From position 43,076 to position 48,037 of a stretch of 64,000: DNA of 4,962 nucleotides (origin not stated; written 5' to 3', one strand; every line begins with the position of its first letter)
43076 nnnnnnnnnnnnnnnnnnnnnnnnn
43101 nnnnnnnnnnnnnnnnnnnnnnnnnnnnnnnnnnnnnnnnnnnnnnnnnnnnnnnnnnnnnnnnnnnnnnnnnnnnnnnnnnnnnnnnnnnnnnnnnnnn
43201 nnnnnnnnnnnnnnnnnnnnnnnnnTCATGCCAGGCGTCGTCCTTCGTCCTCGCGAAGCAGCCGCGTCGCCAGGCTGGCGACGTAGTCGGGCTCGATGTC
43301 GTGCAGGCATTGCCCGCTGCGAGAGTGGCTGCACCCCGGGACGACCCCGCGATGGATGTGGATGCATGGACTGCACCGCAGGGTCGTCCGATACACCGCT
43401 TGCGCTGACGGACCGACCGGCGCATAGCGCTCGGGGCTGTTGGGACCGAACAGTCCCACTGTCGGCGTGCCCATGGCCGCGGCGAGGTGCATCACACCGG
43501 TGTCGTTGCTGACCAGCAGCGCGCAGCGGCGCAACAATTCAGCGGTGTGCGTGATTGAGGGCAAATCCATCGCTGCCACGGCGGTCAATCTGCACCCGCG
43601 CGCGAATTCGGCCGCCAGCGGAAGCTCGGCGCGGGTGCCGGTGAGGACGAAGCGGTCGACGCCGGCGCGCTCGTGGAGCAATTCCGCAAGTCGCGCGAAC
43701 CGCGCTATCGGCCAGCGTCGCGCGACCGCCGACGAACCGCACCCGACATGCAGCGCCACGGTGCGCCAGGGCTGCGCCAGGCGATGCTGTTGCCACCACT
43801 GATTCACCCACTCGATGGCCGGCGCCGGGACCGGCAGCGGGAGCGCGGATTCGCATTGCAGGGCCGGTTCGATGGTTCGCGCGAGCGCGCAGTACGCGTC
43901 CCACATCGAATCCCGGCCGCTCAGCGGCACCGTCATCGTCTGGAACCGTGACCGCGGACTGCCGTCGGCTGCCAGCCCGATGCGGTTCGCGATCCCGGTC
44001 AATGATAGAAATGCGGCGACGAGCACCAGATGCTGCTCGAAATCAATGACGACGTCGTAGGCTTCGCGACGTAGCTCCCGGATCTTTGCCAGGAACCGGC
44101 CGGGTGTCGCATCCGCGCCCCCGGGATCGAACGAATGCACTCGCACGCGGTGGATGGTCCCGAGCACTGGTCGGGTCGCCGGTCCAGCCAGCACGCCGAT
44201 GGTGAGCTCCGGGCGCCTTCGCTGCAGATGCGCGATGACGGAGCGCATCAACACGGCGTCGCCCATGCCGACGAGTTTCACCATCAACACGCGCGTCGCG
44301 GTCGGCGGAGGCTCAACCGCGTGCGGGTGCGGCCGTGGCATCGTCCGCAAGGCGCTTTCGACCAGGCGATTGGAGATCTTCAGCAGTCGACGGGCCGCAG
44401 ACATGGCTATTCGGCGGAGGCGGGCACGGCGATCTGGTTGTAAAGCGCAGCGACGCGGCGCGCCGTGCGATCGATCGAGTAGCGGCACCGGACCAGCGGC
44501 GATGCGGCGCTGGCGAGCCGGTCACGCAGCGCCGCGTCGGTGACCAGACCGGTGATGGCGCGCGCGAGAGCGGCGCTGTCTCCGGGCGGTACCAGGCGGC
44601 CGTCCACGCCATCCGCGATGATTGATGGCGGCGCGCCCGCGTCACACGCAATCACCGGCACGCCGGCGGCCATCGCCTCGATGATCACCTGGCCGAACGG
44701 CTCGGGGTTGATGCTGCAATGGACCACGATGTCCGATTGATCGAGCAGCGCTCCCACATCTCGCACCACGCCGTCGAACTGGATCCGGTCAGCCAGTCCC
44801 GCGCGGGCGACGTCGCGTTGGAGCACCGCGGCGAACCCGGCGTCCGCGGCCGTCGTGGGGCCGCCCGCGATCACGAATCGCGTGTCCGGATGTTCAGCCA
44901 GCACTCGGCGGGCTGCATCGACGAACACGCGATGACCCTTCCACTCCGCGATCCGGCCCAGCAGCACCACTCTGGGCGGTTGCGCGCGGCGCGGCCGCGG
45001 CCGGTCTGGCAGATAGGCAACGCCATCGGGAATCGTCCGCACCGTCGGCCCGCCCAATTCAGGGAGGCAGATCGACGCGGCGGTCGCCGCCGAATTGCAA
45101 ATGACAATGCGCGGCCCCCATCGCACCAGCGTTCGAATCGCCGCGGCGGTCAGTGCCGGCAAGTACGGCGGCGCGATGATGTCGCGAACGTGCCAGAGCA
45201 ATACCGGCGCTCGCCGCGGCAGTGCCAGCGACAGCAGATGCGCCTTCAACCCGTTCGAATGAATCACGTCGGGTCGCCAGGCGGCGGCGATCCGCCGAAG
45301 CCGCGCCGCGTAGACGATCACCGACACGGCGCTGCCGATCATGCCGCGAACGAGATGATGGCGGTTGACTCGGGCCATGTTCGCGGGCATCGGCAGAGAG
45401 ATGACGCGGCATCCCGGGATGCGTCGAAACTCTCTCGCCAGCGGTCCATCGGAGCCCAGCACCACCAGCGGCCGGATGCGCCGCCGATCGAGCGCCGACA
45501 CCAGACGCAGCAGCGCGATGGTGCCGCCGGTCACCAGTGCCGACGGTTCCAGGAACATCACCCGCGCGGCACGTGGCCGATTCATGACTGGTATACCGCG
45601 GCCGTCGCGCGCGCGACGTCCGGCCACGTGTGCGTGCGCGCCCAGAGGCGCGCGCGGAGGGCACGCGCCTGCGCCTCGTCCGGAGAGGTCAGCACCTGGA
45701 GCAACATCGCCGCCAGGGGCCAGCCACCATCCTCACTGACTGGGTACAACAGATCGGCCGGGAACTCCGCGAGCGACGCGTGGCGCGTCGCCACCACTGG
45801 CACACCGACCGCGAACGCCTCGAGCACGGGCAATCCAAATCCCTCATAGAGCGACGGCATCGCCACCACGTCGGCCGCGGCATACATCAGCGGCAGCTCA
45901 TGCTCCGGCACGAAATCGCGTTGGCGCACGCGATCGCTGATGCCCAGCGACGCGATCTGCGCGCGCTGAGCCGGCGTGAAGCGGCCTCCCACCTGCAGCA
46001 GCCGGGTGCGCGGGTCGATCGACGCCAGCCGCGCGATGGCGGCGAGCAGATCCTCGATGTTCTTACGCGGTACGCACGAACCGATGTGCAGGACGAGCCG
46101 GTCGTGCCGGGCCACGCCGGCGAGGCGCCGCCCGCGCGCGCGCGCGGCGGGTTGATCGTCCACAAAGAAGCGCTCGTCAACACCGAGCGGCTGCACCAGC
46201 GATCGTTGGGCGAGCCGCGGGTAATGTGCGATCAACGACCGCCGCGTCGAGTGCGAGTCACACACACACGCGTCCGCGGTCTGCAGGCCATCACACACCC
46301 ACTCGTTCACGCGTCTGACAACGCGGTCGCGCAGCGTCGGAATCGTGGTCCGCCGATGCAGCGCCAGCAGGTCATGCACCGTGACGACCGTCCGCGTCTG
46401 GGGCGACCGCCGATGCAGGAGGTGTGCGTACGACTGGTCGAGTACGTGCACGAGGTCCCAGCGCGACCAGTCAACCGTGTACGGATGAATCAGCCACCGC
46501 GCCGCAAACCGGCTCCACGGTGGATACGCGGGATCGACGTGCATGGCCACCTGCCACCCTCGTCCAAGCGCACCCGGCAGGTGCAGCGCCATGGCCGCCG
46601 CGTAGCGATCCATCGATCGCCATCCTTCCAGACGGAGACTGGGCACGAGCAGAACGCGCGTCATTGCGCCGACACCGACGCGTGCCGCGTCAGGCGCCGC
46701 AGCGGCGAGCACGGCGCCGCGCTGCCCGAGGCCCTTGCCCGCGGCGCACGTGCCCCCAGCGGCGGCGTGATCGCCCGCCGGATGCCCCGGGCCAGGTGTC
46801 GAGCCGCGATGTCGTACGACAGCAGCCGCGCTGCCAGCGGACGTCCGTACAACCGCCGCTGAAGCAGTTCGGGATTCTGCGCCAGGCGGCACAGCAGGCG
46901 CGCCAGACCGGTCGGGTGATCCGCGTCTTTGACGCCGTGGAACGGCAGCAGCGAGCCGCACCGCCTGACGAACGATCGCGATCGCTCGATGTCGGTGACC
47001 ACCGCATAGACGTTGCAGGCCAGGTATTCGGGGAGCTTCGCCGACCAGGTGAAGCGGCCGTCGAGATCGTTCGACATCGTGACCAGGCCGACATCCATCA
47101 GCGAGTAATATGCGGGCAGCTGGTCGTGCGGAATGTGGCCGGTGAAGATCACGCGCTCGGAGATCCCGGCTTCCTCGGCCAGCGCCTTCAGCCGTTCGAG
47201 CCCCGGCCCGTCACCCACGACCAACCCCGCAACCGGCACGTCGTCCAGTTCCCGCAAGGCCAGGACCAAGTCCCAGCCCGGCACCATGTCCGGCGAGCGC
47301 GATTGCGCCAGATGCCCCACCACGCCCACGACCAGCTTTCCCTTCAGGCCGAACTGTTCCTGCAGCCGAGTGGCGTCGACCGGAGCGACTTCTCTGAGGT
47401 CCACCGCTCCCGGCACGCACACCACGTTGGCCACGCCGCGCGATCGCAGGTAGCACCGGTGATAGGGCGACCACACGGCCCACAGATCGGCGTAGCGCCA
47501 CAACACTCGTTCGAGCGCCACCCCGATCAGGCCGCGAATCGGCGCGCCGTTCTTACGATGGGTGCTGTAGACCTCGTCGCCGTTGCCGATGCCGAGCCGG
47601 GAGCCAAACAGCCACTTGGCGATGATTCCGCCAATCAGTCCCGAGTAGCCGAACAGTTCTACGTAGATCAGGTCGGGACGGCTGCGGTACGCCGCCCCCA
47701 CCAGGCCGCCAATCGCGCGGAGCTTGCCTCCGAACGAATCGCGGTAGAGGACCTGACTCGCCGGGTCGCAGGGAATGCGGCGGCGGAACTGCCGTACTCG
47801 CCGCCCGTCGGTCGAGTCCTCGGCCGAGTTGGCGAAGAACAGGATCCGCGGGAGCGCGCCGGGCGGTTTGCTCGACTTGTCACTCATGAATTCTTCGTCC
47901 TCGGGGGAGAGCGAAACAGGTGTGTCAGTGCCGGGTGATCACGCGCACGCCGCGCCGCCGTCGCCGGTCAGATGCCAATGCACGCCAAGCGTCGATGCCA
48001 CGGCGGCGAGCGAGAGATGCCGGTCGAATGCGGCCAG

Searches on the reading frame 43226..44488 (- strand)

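Call 11: search_protein_families(library=pfam, proteins=[window:43226-44488:-], max_evalue=0.001)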
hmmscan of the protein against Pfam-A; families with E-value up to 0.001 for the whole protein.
window:43226-44488:- (420 aa): 1 family
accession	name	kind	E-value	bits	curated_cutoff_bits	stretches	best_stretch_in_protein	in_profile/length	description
PF01075.23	Glyco_transf_9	-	2e-33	116.2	22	1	136-378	5-239/247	Glycosyltransferase family 9 (heptosyltransferase)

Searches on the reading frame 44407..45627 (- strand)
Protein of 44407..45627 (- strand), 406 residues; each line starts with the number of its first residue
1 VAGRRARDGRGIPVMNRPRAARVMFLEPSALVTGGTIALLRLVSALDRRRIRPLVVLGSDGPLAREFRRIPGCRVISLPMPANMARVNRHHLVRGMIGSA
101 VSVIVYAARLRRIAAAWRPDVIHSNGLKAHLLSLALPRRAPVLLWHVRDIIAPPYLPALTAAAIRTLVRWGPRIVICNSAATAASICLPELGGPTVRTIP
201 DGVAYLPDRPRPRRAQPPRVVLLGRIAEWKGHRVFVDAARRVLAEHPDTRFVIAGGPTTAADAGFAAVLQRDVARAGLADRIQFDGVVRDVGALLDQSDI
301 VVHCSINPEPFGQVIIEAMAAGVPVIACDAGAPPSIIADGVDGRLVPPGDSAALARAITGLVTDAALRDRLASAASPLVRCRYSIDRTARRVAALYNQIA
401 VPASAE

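Call 11: search_protein_families(library=pfam, proteins=[window:44407-45627:-], max_evalue=0.001)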
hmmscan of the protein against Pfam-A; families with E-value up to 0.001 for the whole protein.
window:44407-45627:- (406 aa): 6 families
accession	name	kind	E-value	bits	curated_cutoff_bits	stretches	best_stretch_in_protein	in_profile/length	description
PF00534.26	Glycos_transf_1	-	5.6e-34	117.6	26.4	1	214-375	12-169/172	Glycosyl transferases group 1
PF13692.12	Glyco_trans_1_4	-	9.6e-34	117.1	27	1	218-364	2-142/142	Glycosyl transferases group 1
PF20706.3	GT4-conflict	-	1.1e-10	41.5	26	1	207-328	187-311/385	Family 4 Glycosyltransferase in conflict systems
PF13579.12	Glyco_trans_4_4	-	5.8e-10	40.2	29.7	1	34-185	2-141/158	Glycosyl transferase 4-like domain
PF13439.12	Glyco_transf_4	-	3.2e-08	34.2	28.5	1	34-203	3-166/170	Glycosyltransferase Family 4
PF13524.12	Glyco_trans_1_2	-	2.4e-05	24.8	25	1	243-392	9-142/144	Glycosyl transferase-like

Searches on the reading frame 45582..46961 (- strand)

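Call 11: search_protein_families(library=pfam, proteins=[window:45582-46961:-], max_evalue=0.001)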
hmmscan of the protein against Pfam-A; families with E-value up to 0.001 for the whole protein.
window:45582-46961:- (459 aa): 5 families
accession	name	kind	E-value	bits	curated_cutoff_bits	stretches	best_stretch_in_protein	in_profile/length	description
PF00534.26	Glycos_transf_1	-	1.9e-23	83.3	26.4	1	286-399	14-129/172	Glycosyl transferases group 1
PF13692.12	Glyco_trans_1_4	-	1.4e-22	80.9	27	1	288-399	2-113/142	Glycosyl transferases group 1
PF20706.3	GT4-conflict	-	1.8e-10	40.8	26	1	284-451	194-383/385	Family 4 Glycosyltransferase in conflict systems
PF13439.12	Glyco_transf_4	-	2.6e-10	41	28.5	1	140-263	50-168/170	Glycosyltransferase Family 4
PF13524.12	Glyco_trans_1_2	-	9.7e-06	26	25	1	331-451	27-140/144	Glycosyl transferase-like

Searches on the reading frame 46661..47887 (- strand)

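Call 11: search_protein_families(library=pfam, proteins=[window:46661-47887:-], max_evalue=0.001)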
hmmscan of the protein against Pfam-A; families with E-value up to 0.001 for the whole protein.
window:46661-47887:- (408 aa): 2 families
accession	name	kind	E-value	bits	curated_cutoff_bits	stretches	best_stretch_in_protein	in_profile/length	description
PF13692.12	Glyco_trans_1_4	-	1.8e-11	44.9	27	1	215-337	31-141/142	Glycosyl transferases group 1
PF00534.26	Glycos_transf_1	-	3e-11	43.6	26.4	1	207-308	33-132/172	Glycosyl transferases group 1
